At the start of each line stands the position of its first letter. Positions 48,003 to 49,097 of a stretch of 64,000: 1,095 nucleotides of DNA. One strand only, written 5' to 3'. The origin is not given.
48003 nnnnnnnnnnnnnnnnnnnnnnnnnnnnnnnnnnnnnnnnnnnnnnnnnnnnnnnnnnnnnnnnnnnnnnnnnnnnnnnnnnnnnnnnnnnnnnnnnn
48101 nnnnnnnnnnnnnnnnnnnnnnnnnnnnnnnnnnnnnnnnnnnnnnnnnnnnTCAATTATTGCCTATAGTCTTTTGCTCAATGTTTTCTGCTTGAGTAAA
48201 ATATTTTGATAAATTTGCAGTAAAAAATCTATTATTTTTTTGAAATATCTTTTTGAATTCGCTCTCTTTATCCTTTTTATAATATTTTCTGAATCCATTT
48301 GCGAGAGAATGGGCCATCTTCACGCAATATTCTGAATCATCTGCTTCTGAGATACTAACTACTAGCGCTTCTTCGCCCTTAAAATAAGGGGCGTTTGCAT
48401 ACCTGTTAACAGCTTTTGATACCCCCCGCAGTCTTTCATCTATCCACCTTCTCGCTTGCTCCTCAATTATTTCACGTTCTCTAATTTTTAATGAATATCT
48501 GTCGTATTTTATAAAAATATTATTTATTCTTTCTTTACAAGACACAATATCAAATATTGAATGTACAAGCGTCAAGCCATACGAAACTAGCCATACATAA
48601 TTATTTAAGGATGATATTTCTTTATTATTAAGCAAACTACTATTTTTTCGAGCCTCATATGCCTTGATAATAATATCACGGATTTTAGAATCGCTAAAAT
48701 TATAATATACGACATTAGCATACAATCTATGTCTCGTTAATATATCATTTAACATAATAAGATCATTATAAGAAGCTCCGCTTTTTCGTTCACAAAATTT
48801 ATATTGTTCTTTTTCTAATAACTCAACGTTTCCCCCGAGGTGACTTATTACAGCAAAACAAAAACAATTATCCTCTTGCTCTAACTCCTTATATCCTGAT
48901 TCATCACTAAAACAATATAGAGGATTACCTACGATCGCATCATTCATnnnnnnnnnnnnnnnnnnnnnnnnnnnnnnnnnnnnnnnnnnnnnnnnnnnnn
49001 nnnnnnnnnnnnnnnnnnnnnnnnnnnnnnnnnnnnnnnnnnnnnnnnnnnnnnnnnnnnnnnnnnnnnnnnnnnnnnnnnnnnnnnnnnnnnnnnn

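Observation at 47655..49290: AT-rich DUF3800-type gene bracketed by nested inverted repeats between the radical SAM gene and rodA (candidate cargo or invertible element)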

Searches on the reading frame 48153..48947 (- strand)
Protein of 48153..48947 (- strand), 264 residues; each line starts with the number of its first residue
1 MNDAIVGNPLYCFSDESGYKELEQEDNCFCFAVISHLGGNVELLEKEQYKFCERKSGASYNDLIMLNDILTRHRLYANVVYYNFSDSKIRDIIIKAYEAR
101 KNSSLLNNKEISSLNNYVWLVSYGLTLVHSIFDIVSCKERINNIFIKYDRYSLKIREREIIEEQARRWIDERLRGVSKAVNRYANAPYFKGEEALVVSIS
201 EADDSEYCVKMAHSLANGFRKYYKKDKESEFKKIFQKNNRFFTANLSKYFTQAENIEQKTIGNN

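Call 6: search_protein_families(library=pfam, proteins=[window:48153-48947:-], max_evalue=0.1)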
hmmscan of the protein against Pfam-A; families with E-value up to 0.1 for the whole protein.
window:48153-48947:- (264 aa): 0 families

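Call 9: search_protein_families(library=padloc, proteins=[window:48153-48947:-], max_evalue=1)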
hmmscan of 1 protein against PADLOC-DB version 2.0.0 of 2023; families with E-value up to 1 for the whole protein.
window:48153-48947:- (264 aa): 0 families

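Call 10: find_encoding_contigs(protein=window:48153-48947:-, flank=6000, max_places=10)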
Protein window:48153-48947:- (264 aa): 2 contigs read that carry it; 1 place shown.
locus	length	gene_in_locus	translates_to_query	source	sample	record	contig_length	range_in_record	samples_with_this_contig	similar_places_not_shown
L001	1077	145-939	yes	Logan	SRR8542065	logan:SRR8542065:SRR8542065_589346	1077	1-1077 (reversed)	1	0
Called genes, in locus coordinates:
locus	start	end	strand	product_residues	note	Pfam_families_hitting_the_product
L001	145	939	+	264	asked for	-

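Call 13: find_homologous_proteins(query=window:48153-48947:-, max_evalue=0.001)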
Query window:48153-48947:- (264 aa): 1 proteins with E <= 0.001 among 489 candidates.
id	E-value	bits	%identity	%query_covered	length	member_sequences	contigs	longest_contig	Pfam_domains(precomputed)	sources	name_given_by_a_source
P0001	2.1e-170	583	100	100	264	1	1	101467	-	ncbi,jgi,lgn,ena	ncbi:MAG: hypothetical protein WC592_01860 [Candidatus Omnitrophota bacterium]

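Call 20: search_protein_families(library=pfam, proteins=[window:48153-48947:-], max_evalue=10)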
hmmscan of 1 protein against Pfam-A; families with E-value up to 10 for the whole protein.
window:48153-48947:- (264 aa): 1 family
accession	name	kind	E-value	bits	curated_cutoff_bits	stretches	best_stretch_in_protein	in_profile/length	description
PF08410.15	DUF1737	-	0.15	12.3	24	1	199-221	7-29/53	Domain of unknown function (DUF1737)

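Call 21: search_protein_families(library=phrogs, proteins=[window:48153-48947:-], max_evalue=10)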
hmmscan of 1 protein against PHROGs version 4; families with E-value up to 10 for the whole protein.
window:48153-48947:- (264 aa): 4 families
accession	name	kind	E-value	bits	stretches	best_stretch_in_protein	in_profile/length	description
phrog_5142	-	unknown function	0.016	16.8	1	58-111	18-73/75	-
phrog_11265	-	tail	0.11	13.8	1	198-254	36-93/96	tail length tape measure protein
phrog_6995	-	lysis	0.21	12.8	1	72-107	73-108/115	holin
phrog_11883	-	unknown function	0.91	10.8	1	205-240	58-95/106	-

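Call 30: search_protein_representatives(protein=window:48153-48947:-)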
Query: 264 residues. Proteins with E-value up to 0.001 (for the whole library): 8; up to 1e-10: 7; up to 1e-30: 3. The best 8 are listed.
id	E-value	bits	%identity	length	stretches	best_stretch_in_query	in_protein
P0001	6.8e-171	582.6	100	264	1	1-264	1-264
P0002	1.4e-36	142.7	32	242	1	13-250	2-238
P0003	3.5e-36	141.4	32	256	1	1-259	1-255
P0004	2.5e-28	115.6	31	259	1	5-232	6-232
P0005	3.0e-28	115.4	31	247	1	4-236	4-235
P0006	1.3e-15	74.0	26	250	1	5-237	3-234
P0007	5.5e-14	68.7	25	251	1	4-236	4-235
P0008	2.3e-07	47.0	25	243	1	5-192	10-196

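Call 37: search_protein_families(library=pfam, alignment_id=A2, max_evalue=1)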
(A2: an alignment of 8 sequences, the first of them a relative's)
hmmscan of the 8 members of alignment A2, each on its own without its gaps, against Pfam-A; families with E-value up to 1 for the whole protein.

A. member 1, P0001 (264 aa): 1 family
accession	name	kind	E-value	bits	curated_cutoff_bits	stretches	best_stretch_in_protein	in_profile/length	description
PF08410.15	DUF1737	-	0.15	12.3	24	1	199-221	7-29/53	Domain of unknown function (DUF1737)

B. families by the number of members that match (of 8 scanned): 5 families
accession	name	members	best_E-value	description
PF12686.12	DUF3800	3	0.00024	Protein of unknown function (DUF3800)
PF08497.15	Radical_SAM_N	1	0.014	Radical SAM N-terminal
PF15562.11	Imm17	1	0.13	Immunity protein 17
PF01326.24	PPDK_N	1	0.13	Pyruvate phosphate dikinase, AMP/ATP-binding domain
PF08410.15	DUF1737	1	0.15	Domain of unknown function (DUF1737)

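Call 39: search_solved_structures(query=A2, max_evalue=10)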
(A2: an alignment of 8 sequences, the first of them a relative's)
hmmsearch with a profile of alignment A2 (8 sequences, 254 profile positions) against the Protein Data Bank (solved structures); distinct sequences matched with E-value up to 10: 5.
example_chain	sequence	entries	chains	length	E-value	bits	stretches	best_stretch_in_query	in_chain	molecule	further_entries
7c21_A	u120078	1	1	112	0.11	15.1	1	198-249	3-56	Phosphoprotein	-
7t5g_A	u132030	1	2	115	0.25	14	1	200-248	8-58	Phosphoprotein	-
2xny_M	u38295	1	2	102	0.6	12.7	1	129-184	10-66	M PROTEIN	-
7t5h_A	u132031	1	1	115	0.72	12.5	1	200-248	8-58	Phosphoprotein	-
1vyi_A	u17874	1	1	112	0.95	12.1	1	201-248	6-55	RNA POLYMERASE ALPHA SUBUNIT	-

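Call 40: find_homologous_proteins(query=A2, max_evalue=0.001)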
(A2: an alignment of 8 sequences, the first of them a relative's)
Query A2 (8 sequences) (264 aa, profile of the alignment): 2 proteins with E <= 0.001 among 3905 candidates.
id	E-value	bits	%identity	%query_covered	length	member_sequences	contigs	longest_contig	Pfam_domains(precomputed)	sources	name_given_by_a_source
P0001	2.0e-96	340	100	100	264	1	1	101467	-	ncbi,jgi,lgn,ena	ncbi:MAG: hypothetical protein WC592_01860 [Candidatus Omnitrophota bacterium]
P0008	6.5e-82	293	26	67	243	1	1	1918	-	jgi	jgi:hypothetical protein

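Call 41: find_encoding_contigs(protein=P0003, flank=5000, max_places=4)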
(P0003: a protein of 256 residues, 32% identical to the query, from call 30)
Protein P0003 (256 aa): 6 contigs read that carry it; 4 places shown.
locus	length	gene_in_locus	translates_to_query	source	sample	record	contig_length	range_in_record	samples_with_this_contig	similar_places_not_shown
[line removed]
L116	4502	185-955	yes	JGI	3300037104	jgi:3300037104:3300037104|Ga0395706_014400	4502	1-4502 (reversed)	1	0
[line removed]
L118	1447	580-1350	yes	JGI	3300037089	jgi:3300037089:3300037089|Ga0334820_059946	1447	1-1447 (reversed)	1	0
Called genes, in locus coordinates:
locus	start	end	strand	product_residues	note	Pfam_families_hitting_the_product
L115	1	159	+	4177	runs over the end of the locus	PF02310:B12-binding (weak), PF04055:Radical_SAM, PF02518:HATPase_c, PF14501:HATPase_c_5 (weak), PF00072:Response_reg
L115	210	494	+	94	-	-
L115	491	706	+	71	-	PF10049:DUF2283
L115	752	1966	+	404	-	PF00162:PGK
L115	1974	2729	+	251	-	PF00121:TIM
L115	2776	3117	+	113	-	PF03840:SecG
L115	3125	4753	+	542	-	PF00496:SBP_bac_5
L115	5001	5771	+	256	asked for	-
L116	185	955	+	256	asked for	-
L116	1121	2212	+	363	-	PF19300:BPD_transp_1_N, PF00528:BPD_transp_1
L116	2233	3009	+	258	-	PF12911:OppC_N (weak), PF00528:BPD_transp_1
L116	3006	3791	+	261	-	PF00005:ABC_tran, PF13304:AAA_21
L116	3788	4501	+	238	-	?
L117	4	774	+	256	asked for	-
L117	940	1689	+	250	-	?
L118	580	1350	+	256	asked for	-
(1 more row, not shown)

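Call 42: find_encoding_contigs(protein=P0008, flank=5000, max_places=4)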
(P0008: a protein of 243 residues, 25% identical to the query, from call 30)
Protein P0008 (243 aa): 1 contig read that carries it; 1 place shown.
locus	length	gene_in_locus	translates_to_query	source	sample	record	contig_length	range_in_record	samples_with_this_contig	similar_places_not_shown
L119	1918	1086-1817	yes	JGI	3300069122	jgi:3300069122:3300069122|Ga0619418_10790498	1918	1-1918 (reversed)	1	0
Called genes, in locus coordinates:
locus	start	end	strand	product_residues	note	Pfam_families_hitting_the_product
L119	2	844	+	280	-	PF01368:DHH, PF02272:DHHA1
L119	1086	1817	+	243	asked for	-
